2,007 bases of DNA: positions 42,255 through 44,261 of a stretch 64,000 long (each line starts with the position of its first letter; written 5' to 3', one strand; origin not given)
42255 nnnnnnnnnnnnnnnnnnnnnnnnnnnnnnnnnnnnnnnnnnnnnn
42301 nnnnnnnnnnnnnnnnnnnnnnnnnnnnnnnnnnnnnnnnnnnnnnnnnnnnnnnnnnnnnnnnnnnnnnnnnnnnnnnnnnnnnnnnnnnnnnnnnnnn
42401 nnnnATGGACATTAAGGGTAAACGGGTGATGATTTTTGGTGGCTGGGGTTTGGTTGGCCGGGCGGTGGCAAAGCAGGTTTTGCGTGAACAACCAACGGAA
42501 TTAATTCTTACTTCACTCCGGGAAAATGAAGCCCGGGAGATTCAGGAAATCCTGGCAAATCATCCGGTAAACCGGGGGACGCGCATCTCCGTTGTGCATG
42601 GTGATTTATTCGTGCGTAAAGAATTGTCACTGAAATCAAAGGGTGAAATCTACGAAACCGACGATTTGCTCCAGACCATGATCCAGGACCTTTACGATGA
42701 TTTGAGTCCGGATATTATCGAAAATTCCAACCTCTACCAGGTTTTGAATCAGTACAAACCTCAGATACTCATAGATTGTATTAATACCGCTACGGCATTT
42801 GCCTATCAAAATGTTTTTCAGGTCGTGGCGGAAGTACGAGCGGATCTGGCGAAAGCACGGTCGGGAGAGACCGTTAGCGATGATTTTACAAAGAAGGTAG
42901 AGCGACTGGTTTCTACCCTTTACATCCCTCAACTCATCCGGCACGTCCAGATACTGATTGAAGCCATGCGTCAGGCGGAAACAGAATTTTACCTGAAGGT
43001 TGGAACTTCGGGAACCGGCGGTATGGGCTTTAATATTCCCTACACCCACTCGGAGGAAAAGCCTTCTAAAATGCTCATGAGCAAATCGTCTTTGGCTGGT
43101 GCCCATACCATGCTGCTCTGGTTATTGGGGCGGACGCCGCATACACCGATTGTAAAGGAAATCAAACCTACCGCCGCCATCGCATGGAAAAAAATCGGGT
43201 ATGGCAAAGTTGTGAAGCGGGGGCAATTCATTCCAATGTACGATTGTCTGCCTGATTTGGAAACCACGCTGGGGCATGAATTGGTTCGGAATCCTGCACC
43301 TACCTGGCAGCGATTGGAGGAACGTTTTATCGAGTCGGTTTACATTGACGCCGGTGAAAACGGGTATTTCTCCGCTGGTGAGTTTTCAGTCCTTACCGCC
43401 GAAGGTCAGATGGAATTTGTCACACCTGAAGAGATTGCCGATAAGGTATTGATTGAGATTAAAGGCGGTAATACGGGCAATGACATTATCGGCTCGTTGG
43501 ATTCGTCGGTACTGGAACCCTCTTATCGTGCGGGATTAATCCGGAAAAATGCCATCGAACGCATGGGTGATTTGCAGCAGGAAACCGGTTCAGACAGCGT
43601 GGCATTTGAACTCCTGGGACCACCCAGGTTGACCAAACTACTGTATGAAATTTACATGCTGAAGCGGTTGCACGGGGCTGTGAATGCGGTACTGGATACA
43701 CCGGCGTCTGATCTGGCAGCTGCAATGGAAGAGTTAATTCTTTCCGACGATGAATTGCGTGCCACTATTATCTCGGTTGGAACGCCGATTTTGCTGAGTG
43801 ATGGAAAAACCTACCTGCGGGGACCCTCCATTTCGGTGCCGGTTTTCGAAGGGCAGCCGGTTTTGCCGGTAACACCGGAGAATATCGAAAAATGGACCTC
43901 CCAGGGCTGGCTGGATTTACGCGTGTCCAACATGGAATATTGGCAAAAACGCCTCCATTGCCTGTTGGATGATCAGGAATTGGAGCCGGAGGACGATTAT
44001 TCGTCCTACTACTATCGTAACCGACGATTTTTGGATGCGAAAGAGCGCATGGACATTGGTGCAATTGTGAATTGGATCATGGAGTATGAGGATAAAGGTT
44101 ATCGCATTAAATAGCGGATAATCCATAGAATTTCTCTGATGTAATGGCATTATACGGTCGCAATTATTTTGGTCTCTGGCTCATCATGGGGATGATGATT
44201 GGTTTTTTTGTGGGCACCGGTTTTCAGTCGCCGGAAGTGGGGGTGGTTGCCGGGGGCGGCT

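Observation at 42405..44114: Uncharacterised 569-aa Rossmann-like protein translationally coupled to rluB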

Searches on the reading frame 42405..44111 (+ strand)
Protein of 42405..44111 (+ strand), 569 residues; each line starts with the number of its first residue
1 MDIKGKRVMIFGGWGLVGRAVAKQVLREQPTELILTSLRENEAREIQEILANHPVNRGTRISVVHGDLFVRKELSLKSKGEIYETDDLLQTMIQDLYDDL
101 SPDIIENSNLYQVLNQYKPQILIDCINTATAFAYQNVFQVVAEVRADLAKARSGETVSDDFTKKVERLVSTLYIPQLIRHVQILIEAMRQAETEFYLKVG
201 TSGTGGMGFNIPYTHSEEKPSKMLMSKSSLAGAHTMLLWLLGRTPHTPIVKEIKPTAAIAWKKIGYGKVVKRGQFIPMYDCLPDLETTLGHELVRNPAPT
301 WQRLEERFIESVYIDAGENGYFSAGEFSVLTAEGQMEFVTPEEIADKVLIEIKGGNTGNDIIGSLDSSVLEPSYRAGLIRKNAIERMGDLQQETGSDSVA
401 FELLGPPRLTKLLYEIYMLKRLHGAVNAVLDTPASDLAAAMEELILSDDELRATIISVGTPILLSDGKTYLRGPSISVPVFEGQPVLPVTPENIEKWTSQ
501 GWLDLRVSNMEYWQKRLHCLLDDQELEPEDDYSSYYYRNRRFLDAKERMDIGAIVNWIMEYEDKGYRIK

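Call 3: search_protein_families(library=pfam, proteins=[window:42405-44111:+], max_evalue=1)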
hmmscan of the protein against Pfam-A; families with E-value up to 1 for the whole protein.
window:42405-44111:+ (569 aa): 4 families
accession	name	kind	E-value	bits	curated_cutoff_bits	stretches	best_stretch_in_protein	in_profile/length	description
PF02719.21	Polysacc_synt_2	-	0.00039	20.1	20.2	1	8-68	1-63/293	Polysaccharide biosynthesis protein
PF08659.16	KR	-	0.0034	17.8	22.6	1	8-73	3-67/180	KR domain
PF16427.10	DUF5024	-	0.093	13.5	25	1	136-222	3-89/104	Domain of unknown function (DUF5024)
PF23158.1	DUF7056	-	0.21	11.6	27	0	106-124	8-26/54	Domain of unknown function (DUF7056)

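Call 4: search_protein_families(library=ncbifam, proteins=[window:42405-44111:+], max_evalue=1)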
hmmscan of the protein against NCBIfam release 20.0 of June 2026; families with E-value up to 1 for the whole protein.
window:42405-44111:+ (569 aa): 11 families
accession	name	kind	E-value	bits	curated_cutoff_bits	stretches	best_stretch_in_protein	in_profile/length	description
NF045894.1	PKS_plus_SDR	equivalog_domain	0.00018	19.2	1740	1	8-74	1160-1225/1515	type I polyketide synthase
NF006619.0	PRK09186.1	equivalog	0.0024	17.5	255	1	3-71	2-67/256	oxidoreductase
NF005539.0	PRK07201.1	equivalog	0.0026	16.6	549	1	8-78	3-69/657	SDR family oxidoreductase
NF005056.0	PRK06463.1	equivalog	0.01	15.1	339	1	2-49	4-51/255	3-ketoacyl-(acyl-carrier-protein) reductase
NF006132.0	PRK08277.1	subfamily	0.11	11.8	281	1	2-52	7-57/280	D-mannonate oxidoreductase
NF009466.0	PRK12826.1-2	subfamily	0.12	11.8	222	1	6-53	4-51/248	3-oxoacyl-ACP reductase FabG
NF006565.0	PRK09072.1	equivalog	0.15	11.6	238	1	1-72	1-65/265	SDR family oxidoreductase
NF011920.0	PRK15391.1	subfamily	0.18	10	1094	1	473-539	26-93/548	class I fumarate hydratase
NF050062.1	FlagModPtmA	equivalog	0.19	11.2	350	1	3-53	2-51/256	flagellin modification protein PtmA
NF005469.0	PRK07063.1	equivalog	0.2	11.2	306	1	3-73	5-72/260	SDR family oxidoreductase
NF005449.0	PRK07041.1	equivalog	0.25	11.2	257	1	2-50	4-51/240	SDR family oxidoreductase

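Call 5: search_solved_structures(query=window:42405-44111:+, max_evalue=10, show_alignments=2)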
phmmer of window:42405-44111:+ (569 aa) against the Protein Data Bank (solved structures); distinct sequences matched with E-value up to 10: 7.
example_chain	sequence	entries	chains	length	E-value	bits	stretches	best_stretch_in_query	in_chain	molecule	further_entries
2z5l_A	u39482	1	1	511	0.072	15.3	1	7-106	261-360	Tylactone synthase starter module and modules 1 & 2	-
2m2l_A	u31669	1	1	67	0.36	13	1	48-101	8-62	Putative uncharacterized protein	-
3pvz_A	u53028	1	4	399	0.4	12.8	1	6-46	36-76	UDP-N-acetylglucosamine 4,6-dehydratase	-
6bwc_A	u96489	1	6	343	0.73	12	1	3-48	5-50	Polysaccharide biosynthesis protein CapD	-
8yp9_A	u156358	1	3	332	1.2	11.2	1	283-308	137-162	NADP-dependent oxidoreductase domain-containing protein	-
8yp2_A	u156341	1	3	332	1.2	11.2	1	283-308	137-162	NADP-dependent oxidoreductase domain-containing protein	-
4imp_A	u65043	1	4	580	1.4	11.1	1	8-75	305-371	Polyketide synthase extender modules 3-4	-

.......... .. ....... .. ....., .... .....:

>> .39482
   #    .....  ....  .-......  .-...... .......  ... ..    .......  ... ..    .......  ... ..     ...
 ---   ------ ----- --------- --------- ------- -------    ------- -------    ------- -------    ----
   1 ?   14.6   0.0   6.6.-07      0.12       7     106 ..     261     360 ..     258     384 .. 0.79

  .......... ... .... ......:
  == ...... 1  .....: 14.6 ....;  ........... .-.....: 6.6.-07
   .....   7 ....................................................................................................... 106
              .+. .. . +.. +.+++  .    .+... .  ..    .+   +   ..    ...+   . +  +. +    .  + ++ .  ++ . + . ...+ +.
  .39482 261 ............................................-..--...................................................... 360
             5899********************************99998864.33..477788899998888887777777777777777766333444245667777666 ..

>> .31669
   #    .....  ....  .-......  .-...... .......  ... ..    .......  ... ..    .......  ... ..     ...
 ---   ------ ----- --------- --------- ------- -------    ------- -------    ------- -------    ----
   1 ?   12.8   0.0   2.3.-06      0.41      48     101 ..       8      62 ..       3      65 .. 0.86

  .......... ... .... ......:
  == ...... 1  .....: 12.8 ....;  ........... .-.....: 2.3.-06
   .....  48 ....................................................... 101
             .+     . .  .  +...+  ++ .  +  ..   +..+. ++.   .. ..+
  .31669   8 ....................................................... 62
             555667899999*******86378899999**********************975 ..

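Call 6: find_homologous_proteins(query=window:42405-44111:+, max_evalue=0.001)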
Query window:42405-44111:+ (569 aa): 7958 proteins with E <= 0.001 among 8000 candidates; the best 120 are listed.
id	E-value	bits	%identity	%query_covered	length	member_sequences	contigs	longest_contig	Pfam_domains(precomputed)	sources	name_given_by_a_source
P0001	0.0e+0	1284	100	100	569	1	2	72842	PF27054.1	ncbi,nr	ncbi:MAG: short-chain dehydrogenase [Lentisphaeria bacterium]|nr:short-chain dehydrogenase [Candidat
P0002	0.0e+0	1203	93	100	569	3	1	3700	PF27054.1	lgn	-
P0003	0.0e+0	1133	88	100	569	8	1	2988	PF27054.1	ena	-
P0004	0.0e+0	1128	88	100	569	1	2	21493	PF27054.1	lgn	-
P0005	0.0e+0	1128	87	100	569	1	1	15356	PF27054.1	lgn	-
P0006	0.0e+0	1084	82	100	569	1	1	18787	PF27054.1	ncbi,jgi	-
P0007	2.7e-280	949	72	100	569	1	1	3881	PF27054.1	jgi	-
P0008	4.4e-280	949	73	100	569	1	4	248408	PF27054.1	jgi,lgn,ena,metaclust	metaclust:\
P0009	7.0e-279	945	72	100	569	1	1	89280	PF27054.1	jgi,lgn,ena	-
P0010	3.5e-278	942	72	100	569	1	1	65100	PF27054.1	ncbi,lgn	-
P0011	4.8e-278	942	72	100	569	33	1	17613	PF27054.1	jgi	jgi:NAD(P)-dependent dehydrogenase (short-subunit alcohol dehydrogenase family)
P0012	6.4e-278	941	72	100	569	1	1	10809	PF27054.1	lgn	-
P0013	7.8e-278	941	73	100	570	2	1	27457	PF27054.1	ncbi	-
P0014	9.1e-278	941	72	100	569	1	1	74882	PF27054.1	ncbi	-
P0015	2.1e-277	940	72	100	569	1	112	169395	PF27054.1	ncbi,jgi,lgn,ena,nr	ncbi:MAG: short-chain dehydrogenase [Candidatus Marinimicrobia bacterium]|jgi:NAD(P)-dependent dehyd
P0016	2.5e-277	939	72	100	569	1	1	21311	PF27054.1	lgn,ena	-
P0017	4.4e-277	939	72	100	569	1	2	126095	PF27054.1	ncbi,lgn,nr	ncbi:MAG: short-chain dehydrogenase [Candidatus Marinimicrobia bacterium]|nr:short-chain dehydrogena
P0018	6.2e-277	938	72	100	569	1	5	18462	PF27054.1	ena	-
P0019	6.3e-277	938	73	100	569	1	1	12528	PF27054.1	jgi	-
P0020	8.6e-277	938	72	100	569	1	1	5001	PF27054.1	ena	-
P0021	9.8e-277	937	72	100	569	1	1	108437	PF27054.1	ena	-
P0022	2.0e-276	936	72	100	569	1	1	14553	PF27054.1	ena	-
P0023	2.1e-276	936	72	100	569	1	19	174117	PF27054.1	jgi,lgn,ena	jgi:NAD(P)-dependent dehydrogenase (short-subunit alcohol dehydrogenase family)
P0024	2.9e-276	936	72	100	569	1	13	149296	PF27054.1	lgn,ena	-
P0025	5.5e-276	935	72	100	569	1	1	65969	PF27054.1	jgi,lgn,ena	-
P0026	1.1e-275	934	72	100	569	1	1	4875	PF27054.1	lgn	-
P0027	6.1e-275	932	71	100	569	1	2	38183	PF27054.1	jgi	-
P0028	1.8e-274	930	72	100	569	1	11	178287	PF27054.1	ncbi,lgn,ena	-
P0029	1.9e-274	930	72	100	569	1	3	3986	PF27054.1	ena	-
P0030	2.5e-274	930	72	100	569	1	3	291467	PF27054.1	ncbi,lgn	-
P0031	3.9e-274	929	72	100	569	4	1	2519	PF27054.1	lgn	-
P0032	1.1e-273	927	71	100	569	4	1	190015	PF27054.1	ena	-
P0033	1.2e-273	927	71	100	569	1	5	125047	PF27054.1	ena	-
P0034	1.2e-273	927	71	100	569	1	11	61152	PF27054.1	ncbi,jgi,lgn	jgi:NAD(P)-dependent dehydrogenase (short-subunit alcohol dehydrogenase family)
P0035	1.4e-273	927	71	100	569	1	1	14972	PF27054.1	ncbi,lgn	-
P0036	3.7e-273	926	70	100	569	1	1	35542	PF27054.1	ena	-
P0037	8.8e-273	924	72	100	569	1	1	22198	PF27054.1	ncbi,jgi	-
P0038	1.4e-272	924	71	100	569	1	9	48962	PF27054.1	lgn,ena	-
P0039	1.9e-272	923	71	100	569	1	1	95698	PF27054.1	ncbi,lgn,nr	ncbi:MAG: short-chain dehydrogenase [Candidatus Marinimicrobia bacterium]|nr:short-chain dehydrogena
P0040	3.0e-272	923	72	100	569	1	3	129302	PF27054.1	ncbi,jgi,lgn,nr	ncbi:MAG: short-chain dehydrogenase [Candidatus Marinimicrobia bacterium]|nr:short-chain dehydrogena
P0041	2.1e-271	920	70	99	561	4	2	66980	PF27054.1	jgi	-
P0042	3.4e-271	919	71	100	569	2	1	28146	PF27054.1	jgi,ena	-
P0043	3.7e-271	919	70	100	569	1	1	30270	PF27054.1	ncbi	-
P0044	8.4e-271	918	71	100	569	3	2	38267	PF27054.1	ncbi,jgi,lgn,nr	ncbi:MAG: short-chain dehydrogenase [Candidatus Marinimicrobia bacterium]|nr:short-chain dehydrogena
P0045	8.5e-271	918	71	100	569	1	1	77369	PF27054.1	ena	-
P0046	4.2e-270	916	71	100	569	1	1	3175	PF27054.1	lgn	-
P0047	7.4e-270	915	71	100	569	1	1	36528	PF27054.1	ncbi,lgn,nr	ncbi:MAG: short-chain dehydrogenase [Candidatus Marinimicrobia bacterium]|nr:short-chain dehydrogena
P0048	4.9e-268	909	70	100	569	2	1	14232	PF27054.1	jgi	-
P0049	8.7e-268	908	70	100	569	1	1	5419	PF27054.1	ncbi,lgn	-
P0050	2.6e-266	903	71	99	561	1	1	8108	PF27054.1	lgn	-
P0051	3.0e-266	903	70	99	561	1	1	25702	PF27054.1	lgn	-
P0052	2.0e-264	897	70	99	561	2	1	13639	PF27054.1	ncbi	-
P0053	3.4e-264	896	69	100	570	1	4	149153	PF27054.1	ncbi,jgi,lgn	-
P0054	1.9e-263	894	68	100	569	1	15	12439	PF27054.1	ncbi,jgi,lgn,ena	jgi:NAD(P)-dependent dehydrogenase (short-subunit alcohol dehydrogenase family)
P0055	3.6e-234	797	72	84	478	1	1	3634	PF27054.1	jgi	jgi:hypothetical protein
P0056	5.6e-208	711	75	73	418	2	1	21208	PF27054.1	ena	-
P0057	6.6e-204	697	54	100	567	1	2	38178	PF27054.1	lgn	-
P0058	1.5e-203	696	55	100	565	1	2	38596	PF27054.1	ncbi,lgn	-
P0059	3.4e-203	695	55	100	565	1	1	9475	PF27054.1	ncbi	ncbi:MAG: polysaccharide biosynthesis protein [Candidatus Neomarinimicrobiota bacterium]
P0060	1.8e-202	692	53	100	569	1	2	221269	PF27054.1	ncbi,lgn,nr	ncbi:MAG: short-chain dehydrogenase [Candidatus Marinimicrobia bacterium]|nr:short-chain dehydrogena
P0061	3.7e-202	691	54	100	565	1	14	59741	PF27054.1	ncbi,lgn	-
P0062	4.3e-200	685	53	100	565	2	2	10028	PF27054.1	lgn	-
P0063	2.9e-199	682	53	100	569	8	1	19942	PF27054.1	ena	-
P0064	3.6e-199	681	53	100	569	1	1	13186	PF27054.1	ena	-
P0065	5.7e-199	681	53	100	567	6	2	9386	PF27054.1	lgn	-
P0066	1.2e-198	680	53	100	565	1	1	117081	PF27054.1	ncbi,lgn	-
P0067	1.4e-198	679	52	100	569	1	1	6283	PF27054.1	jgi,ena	-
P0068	1.6e-198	679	54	100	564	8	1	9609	PF27054.1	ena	-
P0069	3.3e-197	675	53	100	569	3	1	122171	PF27054.1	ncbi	-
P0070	3.7e-197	675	53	100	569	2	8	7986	PF27054.1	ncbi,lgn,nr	ncbi:MAG: hypothetical protein MAGBODY4_00907 [Candidatus Marinimicrobia bacterium]|nr:hypothetical 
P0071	4.7e-197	674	54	100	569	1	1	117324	PF27054.1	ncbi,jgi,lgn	-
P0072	7.3e-197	674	54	100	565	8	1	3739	PF27054.1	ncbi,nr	ncbi:MAG: short-chain dehydrogenase [Candidatus Marinimicrobia bacterium]|nr:short-chain dehydrogena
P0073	1.3e-196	673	52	100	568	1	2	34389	PF27054.1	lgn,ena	-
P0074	7.7e-196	670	52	100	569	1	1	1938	PF27054.1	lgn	-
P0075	5.8e-195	668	54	100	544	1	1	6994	PF27054.1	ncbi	-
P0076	7.3e-195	667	51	100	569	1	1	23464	PF27054.1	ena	-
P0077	3.3e-193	662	53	100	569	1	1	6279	PF27054.1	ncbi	-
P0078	5.2e-193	661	51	100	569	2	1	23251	PF27054.1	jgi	-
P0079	1.4e-191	656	53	100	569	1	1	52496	PF27054.1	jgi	jgi:hypothetical protein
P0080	1.5e-187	643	51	100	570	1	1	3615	PF27054.1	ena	-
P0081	6.6e-187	641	72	68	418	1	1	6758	PF27054.1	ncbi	-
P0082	3.8e-186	638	51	100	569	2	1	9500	PF27054.1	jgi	jgi:hypothetical protein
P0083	5.4e-186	638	50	100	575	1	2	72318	PF27054.1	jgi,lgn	jgi:hypothetical protein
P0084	7.8e-186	637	51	100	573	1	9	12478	PF27054.1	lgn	-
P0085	1.2e-185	637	50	100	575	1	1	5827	PF27054.1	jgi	-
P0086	1.4e-185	637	50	100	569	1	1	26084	PF27054.1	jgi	-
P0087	5.1e-185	635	52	100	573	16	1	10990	PF27054.1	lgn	-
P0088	6.2e-185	634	52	100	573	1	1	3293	PF27054.1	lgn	-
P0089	1.6e-184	633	50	100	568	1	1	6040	PF27054.1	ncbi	-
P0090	2.2e-184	633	51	100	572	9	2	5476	PF27054.1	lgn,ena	-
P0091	3.2e-184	632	51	100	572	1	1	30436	PF27054.1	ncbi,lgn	-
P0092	3.6e-184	632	49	100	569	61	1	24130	PF27054.1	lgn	-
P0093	6.2e-184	631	51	100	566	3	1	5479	PF27054.1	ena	-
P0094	7.0e-184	631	50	100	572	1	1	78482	PF27054.1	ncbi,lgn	-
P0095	9.1e-184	631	50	100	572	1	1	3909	PF27054.1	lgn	-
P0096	1.3e-183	630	51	100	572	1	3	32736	PF27054.1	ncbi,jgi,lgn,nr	ncbi:short-chain dehydrogenase [candidate division KSB1 bacterium]|nr:short-chain dehydrogenase [can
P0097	2.1e-183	629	51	100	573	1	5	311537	PF27054.1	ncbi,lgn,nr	ncbi:MAG: short-chain dehydrogenase [candidate division KSB1 bacterium]|nr:short-chain dehydrogenase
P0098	2.8e-183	629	49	100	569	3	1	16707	PF27054.1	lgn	-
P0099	2.8e-183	629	51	100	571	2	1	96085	PF27054.1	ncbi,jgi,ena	-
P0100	2.9e-183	629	49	100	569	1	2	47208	PF27054.1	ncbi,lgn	ncbi:MAG: polysaccharide biosynthesis protein [bacterium]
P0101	3.2e-183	629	51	100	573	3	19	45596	PF27054.1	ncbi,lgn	-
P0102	3.7e-183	629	50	100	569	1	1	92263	PF27054.1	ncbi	-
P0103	5.4e-183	628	51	100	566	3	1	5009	PF27054.1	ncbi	-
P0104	5.6e-183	628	49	100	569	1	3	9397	PF27054.1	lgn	-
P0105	5.8e-183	628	50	100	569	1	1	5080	PF27054.1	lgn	-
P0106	5.9e-183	628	51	100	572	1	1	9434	PF27054.1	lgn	-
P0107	6.2e-183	628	50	100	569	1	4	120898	PF27054.1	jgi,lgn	jgi:hypothetical protein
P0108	8.2e-183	627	50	100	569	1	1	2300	PF27054.1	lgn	-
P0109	8.7e-183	627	49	100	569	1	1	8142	PF27054.1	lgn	-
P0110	9.7e-183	627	50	100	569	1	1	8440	PF27054.1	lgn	-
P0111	1.2e-182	627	50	100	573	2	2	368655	PF27054.1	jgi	-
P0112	1.3e-182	627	50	100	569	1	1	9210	PF27054.1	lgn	-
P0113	2.1e-182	626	50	100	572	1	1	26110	PF27054.1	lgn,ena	-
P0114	5.1e-182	625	50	100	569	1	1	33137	PF27054.1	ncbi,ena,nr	ncbi:MAG: polysaccharide biosynthesis protein [Calditrichaeota bacterium]|nr:polysaccharide biosynth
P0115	6.6e-182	624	50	100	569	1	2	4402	PF27054.1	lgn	-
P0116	8.1e-182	624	50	100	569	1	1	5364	PF27054.1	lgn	-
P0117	9.1e-182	624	50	100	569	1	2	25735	PF27054.1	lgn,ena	-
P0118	1.0e-181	624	50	100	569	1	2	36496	PF27054.1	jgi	-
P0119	1.2e-181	624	50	100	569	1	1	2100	PF27054.1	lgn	-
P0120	1.2e-181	624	50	100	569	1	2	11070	PF27054.1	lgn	-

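Call 10: find_encoding_contigs(protein=P0001, flank=10000, max_places=3)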
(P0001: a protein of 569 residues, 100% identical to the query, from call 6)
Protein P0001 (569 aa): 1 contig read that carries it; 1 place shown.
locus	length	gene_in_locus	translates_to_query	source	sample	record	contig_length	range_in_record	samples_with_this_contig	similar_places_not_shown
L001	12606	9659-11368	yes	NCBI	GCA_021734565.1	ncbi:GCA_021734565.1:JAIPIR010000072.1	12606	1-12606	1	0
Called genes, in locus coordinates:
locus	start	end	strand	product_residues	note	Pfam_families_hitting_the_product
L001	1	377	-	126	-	PF00970:FAD_binding_6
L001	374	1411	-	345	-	PF13746:Fer4_18 (faint), PF12838:Fer4_7 (faint), PF13187:Fer4_9 (faint), PF13484:Fer4_16 (faint), PF13534:Fer4_17 (faint), PF14697:Fer4_21 (faint), PF13183:Fer4_8 (weak), PF17179:Fer4_22, +3 more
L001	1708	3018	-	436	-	PF13860:FlgD_ig, PF18962:Por_Secre_tail (weak)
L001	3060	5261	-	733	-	PF13620:CarboxypepD_reg, PF13715:CarbopepD_reg_2, PF07715:Plug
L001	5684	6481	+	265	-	PF23795:SH3_YKFC_2nd (faint), PF06347:SH3_4 (weak), PF08239:SH3_3, PF18348:SH3_16, PF00877:NLPC_P60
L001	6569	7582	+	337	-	PF00579:tRNA-synt_1b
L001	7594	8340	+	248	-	PF02616:SMC_ScpA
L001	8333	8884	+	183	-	PF04079:SMC_ScpB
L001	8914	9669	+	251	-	PF01479:S4 (weak), PF00849:PseudoU_synth_2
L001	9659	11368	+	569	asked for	PF27054:Beta_methylindole_red_C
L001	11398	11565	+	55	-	-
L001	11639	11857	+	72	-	-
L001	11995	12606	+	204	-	PF02224:Cytidylate_kin, PF13189:Cytidylate_kin2 (weak)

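Call 18: find_encoding_contigs(protein=P0097, flank=8000, max_places=2)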
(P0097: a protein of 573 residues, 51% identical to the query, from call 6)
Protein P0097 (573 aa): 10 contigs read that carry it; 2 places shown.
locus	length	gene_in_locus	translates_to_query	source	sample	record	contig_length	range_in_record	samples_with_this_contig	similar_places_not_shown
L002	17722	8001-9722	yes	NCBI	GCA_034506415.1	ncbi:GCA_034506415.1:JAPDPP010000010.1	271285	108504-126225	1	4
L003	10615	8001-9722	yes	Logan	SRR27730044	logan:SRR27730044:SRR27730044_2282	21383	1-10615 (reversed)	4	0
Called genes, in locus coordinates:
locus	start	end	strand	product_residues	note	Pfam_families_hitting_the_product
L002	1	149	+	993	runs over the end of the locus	PF04450:BSP (weak), PF13485:Peptidase_MA_2 (weak), PF07676:PD40 (faint), PF26550:Tricorn_2nd, PF26549:Tricorn_N, PF00930:DPPIV_N (weak), PF26549:Tricorn_N (weak), PF01103:Omp85, +2 more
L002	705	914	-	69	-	PF14255:Zn_ribbon_21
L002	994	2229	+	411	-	PF07995:GSDH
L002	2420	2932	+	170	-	PF01844:HNH, PF13395:HNH_4 (weak), PF14279:HNH_5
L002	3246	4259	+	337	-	PF00579:tRNA-synt_1b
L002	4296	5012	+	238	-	PF02616:SMC_ScpA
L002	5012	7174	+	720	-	PF04079:SMC_ScpB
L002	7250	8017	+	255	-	PF01479:S4, PF00849:PseudoU_synth_2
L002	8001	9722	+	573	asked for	PF27054:Beta_methylindole_red_C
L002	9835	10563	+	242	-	PF02224:Cytidylate_kin, PF13189:Cytidylate_kin2, PF13207:AAA_17 (faint), PF13238:AAA_18 (weak)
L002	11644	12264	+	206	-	PF01553:Acyltransferase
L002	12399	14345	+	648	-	PF17092:PCB_OB (faint), PF00575:S1, PF00575:S1, PF21710:Spt6_S1 (weak), PF23459:S1_RRP5 (weak), PF00575:S1, PF23459:S1_RRP5 (weak), PF00575:S1, +1 more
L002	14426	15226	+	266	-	PF13525:YfiO (faint), PF13428:TPR_14 (faint), PF13432:TPR_16 (faint), PF13174:TPR_6 (faint), PF05036:SPOR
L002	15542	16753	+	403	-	PF03453:MoeA_N, PF00994:MoCF_biosynth, PF03454:MoeA_C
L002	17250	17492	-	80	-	PF04226:Transgly_assoc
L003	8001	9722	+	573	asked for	PF27054:Beta_methylindole_red_C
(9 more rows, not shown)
